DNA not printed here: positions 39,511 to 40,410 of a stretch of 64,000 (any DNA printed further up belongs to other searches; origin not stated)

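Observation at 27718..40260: RNA repair toolkit: RtcB, PTH2, KxDGxR ligase and Tpt1/KptA (plus a Pnkp-type phosphoesterase at 2321..2986)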

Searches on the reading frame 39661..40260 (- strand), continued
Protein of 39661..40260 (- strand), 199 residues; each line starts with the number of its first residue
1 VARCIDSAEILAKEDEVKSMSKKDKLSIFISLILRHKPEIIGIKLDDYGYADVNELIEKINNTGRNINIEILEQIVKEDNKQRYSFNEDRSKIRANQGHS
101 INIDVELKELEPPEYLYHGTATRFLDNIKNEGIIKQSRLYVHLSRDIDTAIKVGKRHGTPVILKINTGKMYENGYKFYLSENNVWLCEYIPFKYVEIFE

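Call 55: find_homologous_proteins(query=window:39661-40260:-, max_evalue=1e-10)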
Query window:39661-40260:- (199 aa): 8000 proteins with E <= 1e-10 among 8000 candidates; the best 120 are listed.
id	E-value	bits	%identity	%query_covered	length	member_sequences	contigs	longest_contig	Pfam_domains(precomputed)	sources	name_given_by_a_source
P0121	3.3e-126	436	100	100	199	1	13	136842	PF01885.23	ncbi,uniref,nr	ncbi:TPA: RNA 2'-phosphotransferase [Clostridioides difficile]|uniref:RNA 2'-phosphotransferase n=4 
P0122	1.5e-125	434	99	100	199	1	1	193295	PF01885.23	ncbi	ncbi:RNA 2'-phosphotransferase [Clostridioides difficile]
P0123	2.0e-124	431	98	100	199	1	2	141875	PF01885.23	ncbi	ncbi:TPA: RNA 2'-phosphotransferase [Clostridioides difficile]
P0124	1.9e-123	427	97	100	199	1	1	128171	PF01885.23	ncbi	ncbi:TPA: RNA 2'-phosphotransferase [Clostridioides difficile]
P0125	5.6e-122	423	96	100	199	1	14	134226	PF01885.23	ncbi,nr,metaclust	ncbi:RNA 2'-phosphotransferase [Clostridioides difficile]|nr:RNA 2'-phosphotransferase [Clostridioid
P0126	7.1e-122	422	96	100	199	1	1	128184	PF01885.23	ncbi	ncbi:RNA 2'-phosphotransferase [Clostridioides difficile]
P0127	2.8e-121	420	95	100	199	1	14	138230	PF01885.23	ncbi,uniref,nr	ncbi:TPA: RNA 2'-phosphotransferase [Clostridioides difficile]|uniref:RNA 2'-phosphotransferase n=2 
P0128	7.4e-121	419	95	100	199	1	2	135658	PF01885.23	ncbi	ncbi:RNA 2'-phosphotransferase [Clostridioides difficile]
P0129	4.6e-120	416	94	100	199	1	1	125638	PF01885.23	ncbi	ncbi:TPA: RNA 2'-phosphotransferase [Clostridioides difficile]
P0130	2.6e-116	404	91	99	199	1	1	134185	PF01885.23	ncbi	ncbi:RNA 2'-phosphotransferase [Clostridioides difficile]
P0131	9.6e-116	402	90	99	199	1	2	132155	PF01885.23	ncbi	ncbi:TPA: RNA 2'-phosphotransferase [Clostridioides difficile]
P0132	4.0e-114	397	100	91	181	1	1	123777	PF01885.23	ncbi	ncbi:RNA 2'-phosphotransferase, partial [Clostridioides difficile]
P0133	1.6e-113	395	100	90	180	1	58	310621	PF01885.23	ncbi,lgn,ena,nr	ncbi:TPA: RNA 2'-phosphotransferase [Clostridioides difficile]|nr:RNA 2'-phosphotransferase [Clostri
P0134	6.6e-113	393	99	90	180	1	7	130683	PF01885.23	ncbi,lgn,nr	ncbi:RNA 2'-phosphotransferase [Clostridioides difficile]|nr:RNA 2'-phosphotransferase [Clostridioid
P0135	6.6e-113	393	99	90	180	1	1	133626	PF01885.23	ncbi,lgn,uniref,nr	ncbi:RNA 2'-phosphotransferase [Clostridioides difficile]|uniref:RNA 2'-phosphotransferase n=1 Tax=C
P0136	9.6e-113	393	88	99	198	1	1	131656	PF01885.23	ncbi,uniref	ncbi:RNA 2'-phosphotransferase [Clostridioides sp. ES-S-0108-01]|uniref:RNA 2'-phosphotransferase n=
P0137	2.0e-112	391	98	90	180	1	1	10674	PF01885.23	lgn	-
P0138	2.9e-112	391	99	90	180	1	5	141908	PF01885.23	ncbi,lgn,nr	ncbi:TPA: RNA 2'-phosphotransferase [Clostridioides difficile]|nr:RNA 2'-phosphotransferase [Clostri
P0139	1.4e-111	389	98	90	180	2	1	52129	PF01885.23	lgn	-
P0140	1.8e-111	388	98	90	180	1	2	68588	PF01885.23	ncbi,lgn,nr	ncbi:TPA: RNA 2'-phosphotransferase [Clostridioides difficile]|nr:RNA 2'-phosphotransferase [Clostri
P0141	2.4e-111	388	97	90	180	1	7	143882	PF01885.23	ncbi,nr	ncbi:RNA 2'-phosphotransferase [Clostridioides difficile]|nr:RNA 2'-phosphotransferase [Clostridioid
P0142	9.9e-111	386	97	90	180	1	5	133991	PF01885.23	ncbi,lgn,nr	ncbi:TPA: RNA 2'-phosphotransferase [Clostridioides difficile]|nr:RNA 2'-phosphotransferase [Clostri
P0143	2.4e-110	385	96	90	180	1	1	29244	PF01885.23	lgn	-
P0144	3.5e-110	384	96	90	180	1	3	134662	PF01885.23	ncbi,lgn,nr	ncbi:TPA: RNA 2'-phosphotransferase [Clostridioides difficile]|nr:RNA 2'-phosphotransferase [Clostri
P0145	1.1e-109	383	96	90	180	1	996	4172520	PF01885.23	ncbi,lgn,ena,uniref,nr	ncbi:TPA: RNA 2'-phosphotransferase [Clostridioides difficile]|uniref:RNA 2'-phosphotransferase n=2 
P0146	1.3e-109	382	96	90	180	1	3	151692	PF01885.23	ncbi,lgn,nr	ncbi:TPA: RNA 2'-phosphotransferase [Clostridioides difficile]|nr:RNA 2'-phosphotransferase [Clostri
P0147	1.6e-109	382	95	90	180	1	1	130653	PF01885.23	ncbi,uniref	ncbi:RNA 2'-phosphotransferase [Clostridioides difficile]|uniref:RNA 2'-phosphotransferase n=1 Tax=C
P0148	3.1e-109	381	95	90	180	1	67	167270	PF01885.23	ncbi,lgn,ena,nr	ncbi:TPA: RNA 2'-phosphotransferase [Clostridioides difficile]|nr:RNA 2'-phosphotransferase [Clostri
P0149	3.5e-109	381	95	90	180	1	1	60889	PF01885.23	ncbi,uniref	ncbi:RNA 2'-phosphotransferase [Clostridioides difficile]|uniref:RNA 2'-phosphotransferase n=1 Tax=C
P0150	4.1e-109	381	95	90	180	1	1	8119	PF01885.23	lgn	-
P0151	4.9e-109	380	95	90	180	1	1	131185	PF01885.23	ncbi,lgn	ncbi:TPA: RNA 2'-phosphotransferase [Clostridioides difficile]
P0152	6.5e-109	380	95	90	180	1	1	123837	PF01885.23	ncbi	ncbi:TPA: RNA 2'-phosphotransferase [Clostridioides difficile]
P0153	8.8e-109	380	94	90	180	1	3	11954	PF01885.23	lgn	-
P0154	1.0e-108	379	95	90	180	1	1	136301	PF01885.23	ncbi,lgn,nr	ncbi:TPA: RNA 2'-phosphotransferase [Clostridioides difficile]|nr:RNA 2'-phosphotransferase [Clostri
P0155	1.1e-108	379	95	90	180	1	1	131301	PF01885.23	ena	-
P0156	1.7e-108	379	95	90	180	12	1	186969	PF01885.23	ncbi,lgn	-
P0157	1.8e-108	379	95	90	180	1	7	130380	PF01885.23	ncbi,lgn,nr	ncbi:TPA: RNA 2'-phosphotransferase [Clostridioides difficile]|nr:RNA 2'-phosphotransferase [Clostri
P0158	1.1e-107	376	93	90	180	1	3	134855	PF01885.23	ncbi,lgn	ncbi:TPA: RNA 2'-phosphotransferase [Clostridioides difficile]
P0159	3.7e-107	374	92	90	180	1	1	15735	PF01885.23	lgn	-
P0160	3.8e-106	371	93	89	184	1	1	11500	PF01885.23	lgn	-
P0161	6.8e-105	367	89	90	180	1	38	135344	PF01885.23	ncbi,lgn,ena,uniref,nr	ncbi:RNA 2'-phosphotransferase-like protein (plasmid) [Clostridioides difficile]|uniref:RNA 2'-phosp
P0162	3.2e-104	365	89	90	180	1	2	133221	PF01885.23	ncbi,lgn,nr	ncbi:TPA: RNA 2'-phosphotransferase [Clostridioides difficile]|nr:RNA 2'-phosphotransferase [Clostri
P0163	1.3e-103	363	90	90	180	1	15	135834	PF01885.23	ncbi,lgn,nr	ncbi:RNA 2'-phosphotransferase [Clostridioides difficile]|nr:RNA 2'-phosphotransferase [Clostridioid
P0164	1.3e-103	363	90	89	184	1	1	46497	PF01885.23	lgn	-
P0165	3.3e-103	361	89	89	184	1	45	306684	PF01885.23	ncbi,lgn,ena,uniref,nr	ncbi:TPA: RNA 2'-phosphotransferase [Clostridioides difficile]|uniref:RNA 2'-phosphotransferase n=1 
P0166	4.0e-103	361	90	89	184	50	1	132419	PF01885.23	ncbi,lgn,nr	ncbi:TPA: RNA 2'-phosphotransferase [Clostridioides difficile]|nr:RNA 2'-phosphotransferase [Clostri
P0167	5.5e-103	361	89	89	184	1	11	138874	PF01885.23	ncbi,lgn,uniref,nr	ncbi:RNA 2'-phosphotransferase [Clostridioides difficile]|uniref:RNA 2'-phosphotransferase n=1 Tax=C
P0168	7.6e-103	360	89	90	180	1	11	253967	PF01885.23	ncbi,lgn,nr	ncbi:TPA: RNA 2'-phosphotransferase [Clostridioides difficile]|nr:RNA 2'-phosphotransferase [Clostri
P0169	9.0e-103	360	89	90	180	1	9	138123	PF01885.23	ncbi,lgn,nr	ncbi:TPA: RNA 2'-phosphotransferase [Clostridioides difficile]|nr:RNA 2'-phosphotransferase [Clostri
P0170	9.4e-103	360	89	90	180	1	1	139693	PF01885.23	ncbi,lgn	ncbi:RNA 2'-phosphotransferase [Clostridioides difficile]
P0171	1.5e-102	359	89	90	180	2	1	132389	PF01885.23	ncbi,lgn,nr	ncbi:RNA 2'-phosphotransferase [Clostridioides difficile]|nr:RNA 2'-phosphotransferase [Clostridioid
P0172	1.6e-102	359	89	90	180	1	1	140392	PF01885.23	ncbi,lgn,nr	ncbi:TPA: RNA 2'-phosphotransferase [Clostridioides difficile]|nr:RNA 2'-phosphotransferase [Clostri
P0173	1.7e-102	359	89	90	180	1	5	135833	PF01885.23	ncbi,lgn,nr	ncbi:RNA 2'-phosphotransferase [Clostridioides difficile]|nr:RNA 2'-phosphotransferase [Clostridioid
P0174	3.0e-102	358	88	89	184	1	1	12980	PF01885.23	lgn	-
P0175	3.9e-102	358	82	98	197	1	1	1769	PF01885.23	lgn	-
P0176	4.2e-102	358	89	89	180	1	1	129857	PF01885.23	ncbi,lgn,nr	ncbi:TPA: RNA 2'-phosphotransferase [Clostridioides difficile]|nr:RNA 2'-phosphotransferase [Clostri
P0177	9.3e-101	353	88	90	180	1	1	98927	PF01885.23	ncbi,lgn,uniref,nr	ncbi:RNA 2'-phosphotransferase [Clostridioides difficile]|uniref:RNA 2'-phosphotransferase n=1 Tax=C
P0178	4.5e-99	348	87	90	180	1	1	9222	PF01885.23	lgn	-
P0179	2.3e-98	346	85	90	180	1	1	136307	PF01885.23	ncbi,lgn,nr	ncbi:RNA 2'-phosphotransferase-like protein [Clostridioides difficile]|nr:RNA 2'-phosphotransferase-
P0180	1.8e-97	343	84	90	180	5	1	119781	PF01885.23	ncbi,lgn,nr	ncbi:TPA: RNA 2'-phosphotransferase [Clostridioides difficile]|nr:RNA 2'-phosphotransferase [Clostri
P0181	1.2e-96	340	85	90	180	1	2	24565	PF01885.23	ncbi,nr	ncbi:RNA 2'-phosphotransferase [Clostridioides difficile]|nr:RNA 2'-phosphotransferase [Clostridioid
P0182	3.1e-95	335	84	89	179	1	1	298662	PF01885.23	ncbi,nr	ncbi:RNA 2'-phosphotransferase [Clostridioides difficile]|nr:RNA 2'-phosphotransferase [Clostridioid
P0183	3.4e-94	332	83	89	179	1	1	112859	PF01885.23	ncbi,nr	ncbi:RNA 2'-phosphotransferase [Clostridioides difficile]|nr:RNA 2'-phosphotransferase [Clostridioid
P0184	9.0e-94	331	83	89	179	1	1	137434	PF01885.23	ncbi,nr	ncbi:RNA 2'-phosphotransferase [Clostridioides difficile]|nr:RNA 2'-phosphotransferase [Clostridioid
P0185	1.1e-93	330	83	89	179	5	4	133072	PF01885.23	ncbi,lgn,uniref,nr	ncbi:TPA: RNA 2'-phosphotransferase [Clostridioides difficile]|uniref:RNA 2'-phosphotransferase n=1 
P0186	1.9e-93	330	83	89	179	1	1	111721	PF01885.23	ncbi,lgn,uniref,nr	ncbi:RNA 2'-phosphotransferase [Clostridioides sp. ES-S-0006-03]|uniref:RNA 2'-phosphotransferase n=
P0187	8.7e-77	275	67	89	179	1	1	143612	PF01885.23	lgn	-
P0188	9.7e-77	275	68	89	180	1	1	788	PF01885.23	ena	-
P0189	6.6e-76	272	68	90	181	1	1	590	PF01885.23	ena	-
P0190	6.7e-76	272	68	89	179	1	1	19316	PF01885.23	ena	-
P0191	7.8e-76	272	69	89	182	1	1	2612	PF01885.23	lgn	-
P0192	8.4e-76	272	69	89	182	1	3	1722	PF01885.23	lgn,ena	-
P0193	9.7e-76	272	69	88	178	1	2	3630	PF01885.23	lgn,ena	-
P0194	1.2e-75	271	69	88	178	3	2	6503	PF01885.23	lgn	-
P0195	1.5e-75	271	68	88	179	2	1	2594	PF01885.23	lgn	-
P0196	2.1e-75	271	64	90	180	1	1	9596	PF01885.23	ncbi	-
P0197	2.3e-75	271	66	89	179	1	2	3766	PF01885.23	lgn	-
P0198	2.5e-75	271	69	90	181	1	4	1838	PF01885.23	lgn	-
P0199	2.5e-75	270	68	90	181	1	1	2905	PF01885.23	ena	-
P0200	2.9e-75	270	66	91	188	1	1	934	PF01885.23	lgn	-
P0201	3.7e-75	270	69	90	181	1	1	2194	PF01885.23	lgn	-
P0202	4.3e-75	270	69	90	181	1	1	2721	PF01885.23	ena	-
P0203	5.1e-75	269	67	89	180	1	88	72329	PF01885.23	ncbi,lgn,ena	-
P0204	5.2e-75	269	67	89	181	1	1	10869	PF01885.23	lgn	-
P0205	6.1e-75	269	66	89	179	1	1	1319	PF01885.23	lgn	-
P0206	6.1e-75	269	69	90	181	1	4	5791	PF01885.23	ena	-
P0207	7.1e-75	269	68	90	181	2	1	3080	PF01885.23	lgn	-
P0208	8.0e-75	269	69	90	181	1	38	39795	PF01885.23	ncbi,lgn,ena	-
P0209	1.1e-74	268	70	87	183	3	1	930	PF01885.23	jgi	jgi:putative RNA 2'-phosphotransferase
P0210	1.1e-74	268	70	87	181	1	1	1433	PF01885.23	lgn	-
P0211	1.5e-74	268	63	89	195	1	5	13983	PF01885.23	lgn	-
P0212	1.6e-74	268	69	90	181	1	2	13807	PF01885.23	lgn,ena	-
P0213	1.6e-74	268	66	89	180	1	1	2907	PF01885.23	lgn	-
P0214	1.7e-74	268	69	90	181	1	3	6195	PF01885.23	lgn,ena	-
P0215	1.8e-74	268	69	90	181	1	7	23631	PF01885.23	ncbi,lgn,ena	-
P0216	1.8e-74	268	69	90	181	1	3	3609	PF01885.23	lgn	-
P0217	1.8e-74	268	69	90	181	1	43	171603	PF01885.23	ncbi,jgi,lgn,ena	-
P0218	2.0e-74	268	63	89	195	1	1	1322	PF01885.23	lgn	-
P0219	2.0e-74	268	65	90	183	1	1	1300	PF01885.23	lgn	-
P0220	2.2e-74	267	66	89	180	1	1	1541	PF01885.23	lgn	-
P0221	2.7e-74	267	68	89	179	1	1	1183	PF01885.23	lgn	-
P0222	2.9e-74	267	68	88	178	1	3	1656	PF01885.23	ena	-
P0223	3.0e-74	267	69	89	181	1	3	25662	PF01885.23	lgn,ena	-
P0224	3.0e-74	267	63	89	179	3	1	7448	PF01885.23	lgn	-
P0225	3.5e-74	267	68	89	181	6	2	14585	PF01885.23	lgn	-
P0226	3.6e-74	267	67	89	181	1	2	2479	PF01885.23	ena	-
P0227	3.8e-74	267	66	90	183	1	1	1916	PF01885.23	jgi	-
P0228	4.0e-74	267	68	89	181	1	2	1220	PF01885.23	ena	-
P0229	4.0e-74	267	67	89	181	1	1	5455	PF01885.23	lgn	-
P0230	4.2e-74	266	63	90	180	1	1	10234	PF01885.23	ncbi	-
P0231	4.8e-74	266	68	90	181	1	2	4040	PF01885.23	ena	-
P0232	5.0e-74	266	68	90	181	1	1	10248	PF01885.23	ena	-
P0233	5.7e-74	266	64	89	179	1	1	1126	PF01885.23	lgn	-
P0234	5.8e-74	266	69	86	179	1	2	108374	PF01885.23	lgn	-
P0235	7.7e-74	266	66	89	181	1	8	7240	PF01885.23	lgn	-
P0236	9.9e-74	265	68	90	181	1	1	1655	PF01885.23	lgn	-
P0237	1.0e-73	265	65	89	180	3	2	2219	PF01885.23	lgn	-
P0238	1.1e-73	265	66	89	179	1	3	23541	PF01885.23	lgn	-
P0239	1.1e-73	265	65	89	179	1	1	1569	PF01885.23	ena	-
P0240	1.1e-73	265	66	89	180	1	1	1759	PF01885.23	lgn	-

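Call 56: find_encoding_contigs(protein=P0187, flank=10000, max_places=2)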
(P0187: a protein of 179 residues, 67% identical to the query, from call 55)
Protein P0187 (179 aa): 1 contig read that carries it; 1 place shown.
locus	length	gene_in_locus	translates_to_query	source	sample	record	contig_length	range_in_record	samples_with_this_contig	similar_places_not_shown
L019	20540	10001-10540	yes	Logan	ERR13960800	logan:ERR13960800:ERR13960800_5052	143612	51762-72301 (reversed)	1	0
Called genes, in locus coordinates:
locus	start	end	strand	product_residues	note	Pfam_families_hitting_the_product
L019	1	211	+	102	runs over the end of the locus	-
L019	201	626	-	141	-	PF06114:Peptidase_M78 (weak)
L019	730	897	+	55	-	-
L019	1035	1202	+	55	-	-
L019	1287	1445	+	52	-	-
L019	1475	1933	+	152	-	-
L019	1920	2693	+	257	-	-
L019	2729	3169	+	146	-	-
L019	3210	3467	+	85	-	-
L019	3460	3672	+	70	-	-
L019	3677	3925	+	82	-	-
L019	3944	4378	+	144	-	-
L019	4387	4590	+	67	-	-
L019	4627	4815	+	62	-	-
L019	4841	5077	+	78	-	-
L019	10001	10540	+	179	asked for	PF01885:PTS_2-RNA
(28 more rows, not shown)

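Call 57: find_encoding_contigs(protein=P0217, flank=8000, max_places=3)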
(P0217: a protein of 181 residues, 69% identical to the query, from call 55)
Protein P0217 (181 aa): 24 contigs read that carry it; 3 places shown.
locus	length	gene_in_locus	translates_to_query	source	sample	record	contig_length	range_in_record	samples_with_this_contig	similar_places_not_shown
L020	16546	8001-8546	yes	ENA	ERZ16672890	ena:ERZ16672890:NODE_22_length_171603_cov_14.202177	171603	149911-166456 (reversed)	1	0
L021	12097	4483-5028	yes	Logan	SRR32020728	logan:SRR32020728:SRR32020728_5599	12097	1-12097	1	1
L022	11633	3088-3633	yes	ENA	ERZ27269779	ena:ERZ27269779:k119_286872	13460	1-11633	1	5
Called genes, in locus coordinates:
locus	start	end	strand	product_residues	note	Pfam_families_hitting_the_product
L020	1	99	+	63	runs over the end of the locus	-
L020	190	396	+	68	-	-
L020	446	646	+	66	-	-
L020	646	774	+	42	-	-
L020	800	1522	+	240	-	-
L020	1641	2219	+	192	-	-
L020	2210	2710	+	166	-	-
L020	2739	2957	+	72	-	PF09723:Zn_ribbon_8 (faint)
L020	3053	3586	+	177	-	PF05685:Uma2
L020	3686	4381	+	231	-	-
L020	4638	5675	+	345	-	PF03235:GmrSD_N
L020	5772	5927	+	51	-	-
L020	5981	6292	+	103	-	-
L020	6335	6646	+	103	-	-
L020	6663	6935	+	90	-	PF20323:DUF6618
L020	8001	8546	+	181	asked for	PF01885:PTS_2-RNA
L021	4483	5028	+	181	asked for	PF01885:PTS_2-RNA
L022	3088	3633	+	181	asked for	PF01885:PTS_2-RNA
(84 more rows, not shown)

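Call 87: get_annotated_region(hit=H17, flank=6000)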
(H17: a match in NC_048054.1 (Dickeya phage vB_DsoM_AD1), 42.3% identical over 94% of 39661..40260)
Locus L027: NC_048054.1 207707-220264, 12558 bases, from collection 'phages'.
description: Dickeya phage vB_DsoM_AD1, complete genome.
organism: Dickeya phage vB_DsoM_AD1 (NCBI taxid 2283029)
taxonomy: Viruses; Duplodnaviria; Heunggongvirae; Uroviricota; Caudoviricetes; Alexandravirus; Alexandravirus AD1
host: Dickeya solani MK10; source: waterway; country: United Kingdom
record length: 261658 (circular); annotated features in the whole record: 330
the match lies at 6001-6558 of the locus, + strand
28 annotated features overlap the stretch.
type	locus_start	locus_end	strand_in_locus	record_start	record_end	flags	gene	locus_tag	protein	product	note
CDS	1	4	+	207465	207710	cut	-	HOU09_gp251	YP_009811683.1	hypothetical protein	-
CDS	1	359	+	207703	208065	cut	-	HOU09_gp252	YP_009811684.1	hypothetical protein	-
CDS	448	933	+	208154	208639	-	-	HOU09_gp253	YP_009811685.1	hypothetical protein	-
CDS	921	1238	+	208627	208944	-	-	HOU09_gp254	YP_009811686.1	hypothetical protein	-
CDS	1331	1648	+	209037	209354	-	-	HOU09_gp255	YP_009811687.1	hypothetical protein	-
CDS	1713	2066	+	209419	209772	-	-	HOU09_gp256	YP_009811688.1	hypothetical protein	-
CDS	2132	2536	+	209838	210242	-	-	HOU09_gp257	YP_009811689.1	hypothetical protein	-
CDS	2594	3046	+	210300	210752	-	-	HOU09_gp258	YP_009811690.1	putative XRE family transcriptional regulator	-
CDS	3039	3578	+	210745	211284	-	-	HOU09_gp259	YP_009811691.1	hypothetical protein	-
CDS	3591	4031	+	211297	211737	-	-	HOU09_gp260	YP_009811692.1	hypothetical protein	-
CDS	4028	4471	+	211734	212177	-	-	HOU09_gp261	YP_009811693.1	hypothetical protein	-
CDS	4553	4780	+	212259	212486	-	-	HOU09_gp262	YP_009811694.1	hypothetical protein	-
CDS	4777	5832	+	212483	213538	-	-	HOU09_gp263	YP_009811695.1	hypothetical protein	-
CDS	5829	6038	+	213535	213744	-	-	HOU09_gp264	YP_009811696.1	hypothetical protein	-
CDS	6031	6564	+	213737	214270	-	-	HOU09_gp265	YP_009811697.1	RNA 2'-phosphotransferase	-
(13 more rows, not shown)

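Call 88: get_annotated_region(hit=H34, flank=6000)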
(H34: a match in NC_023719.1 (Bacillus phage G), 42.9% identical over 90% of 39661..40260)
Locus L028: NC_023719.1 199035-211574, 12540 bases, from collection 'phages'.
description: Bacillus phage G, complete genome.
organism: Bacillus phage G (NCBI taxid 2884420)
taxonomy: Viruses; Duplodnaviria; Heunggongvirae; Uroviricota; Caudoviricetes; Donellivirus; Donellivirus gee
host: Bacillus megaterium str. ATCC 43725; source: soil; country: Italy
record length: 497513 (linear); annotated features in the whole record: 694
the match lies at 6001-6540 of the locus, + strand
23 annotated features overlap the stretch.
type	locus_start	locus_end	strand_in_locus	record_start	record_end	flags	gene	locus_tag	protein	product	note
CDS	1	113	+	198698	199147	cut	270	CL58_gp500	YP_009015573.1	gp270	-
CDS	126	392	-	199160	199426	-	271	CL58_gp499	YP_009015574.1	gp271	-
CDS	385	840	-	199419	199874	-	272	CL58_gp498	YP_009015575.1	gp272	-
CDS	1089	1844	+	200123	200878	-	273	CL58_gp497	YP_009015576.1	MutT/NUDIX hydrolase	NUDIX hydrolase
CDS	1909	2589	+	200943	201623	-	274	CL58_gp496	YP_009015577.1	gp274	-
CDS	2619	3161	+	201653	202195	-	275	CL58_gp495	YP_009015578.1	gp275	isochorismatase hydrolase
CDS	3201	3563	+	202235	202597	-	276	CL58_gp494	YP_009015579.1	gp276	-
CDS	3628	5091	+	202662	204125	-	277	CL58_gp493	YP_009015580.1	gp277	nicotinate phosphoribosyltransferase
CDS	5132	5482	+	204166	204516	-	278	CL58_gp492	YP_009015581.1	gp278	-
CDS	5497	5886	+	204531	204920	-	279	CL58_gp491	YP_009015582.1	gp279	-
CDS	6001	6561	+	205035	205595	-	280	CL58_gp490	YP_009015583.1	RNA 2'-phosphotransferase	KptA-like phosphotransferase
CDS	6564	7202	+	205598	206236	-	281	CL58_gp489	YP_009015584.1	gp281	nicotinate nucleotide adenylyltransferase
CDS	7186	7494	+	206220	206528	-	282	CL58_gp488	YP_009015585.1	gp282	-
CDS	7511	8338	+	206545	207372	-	283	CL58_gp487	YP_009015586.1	NAD synthetase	-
CDS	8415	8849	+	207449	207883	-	284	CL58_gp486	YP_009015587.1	gp284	ParB-like nuclease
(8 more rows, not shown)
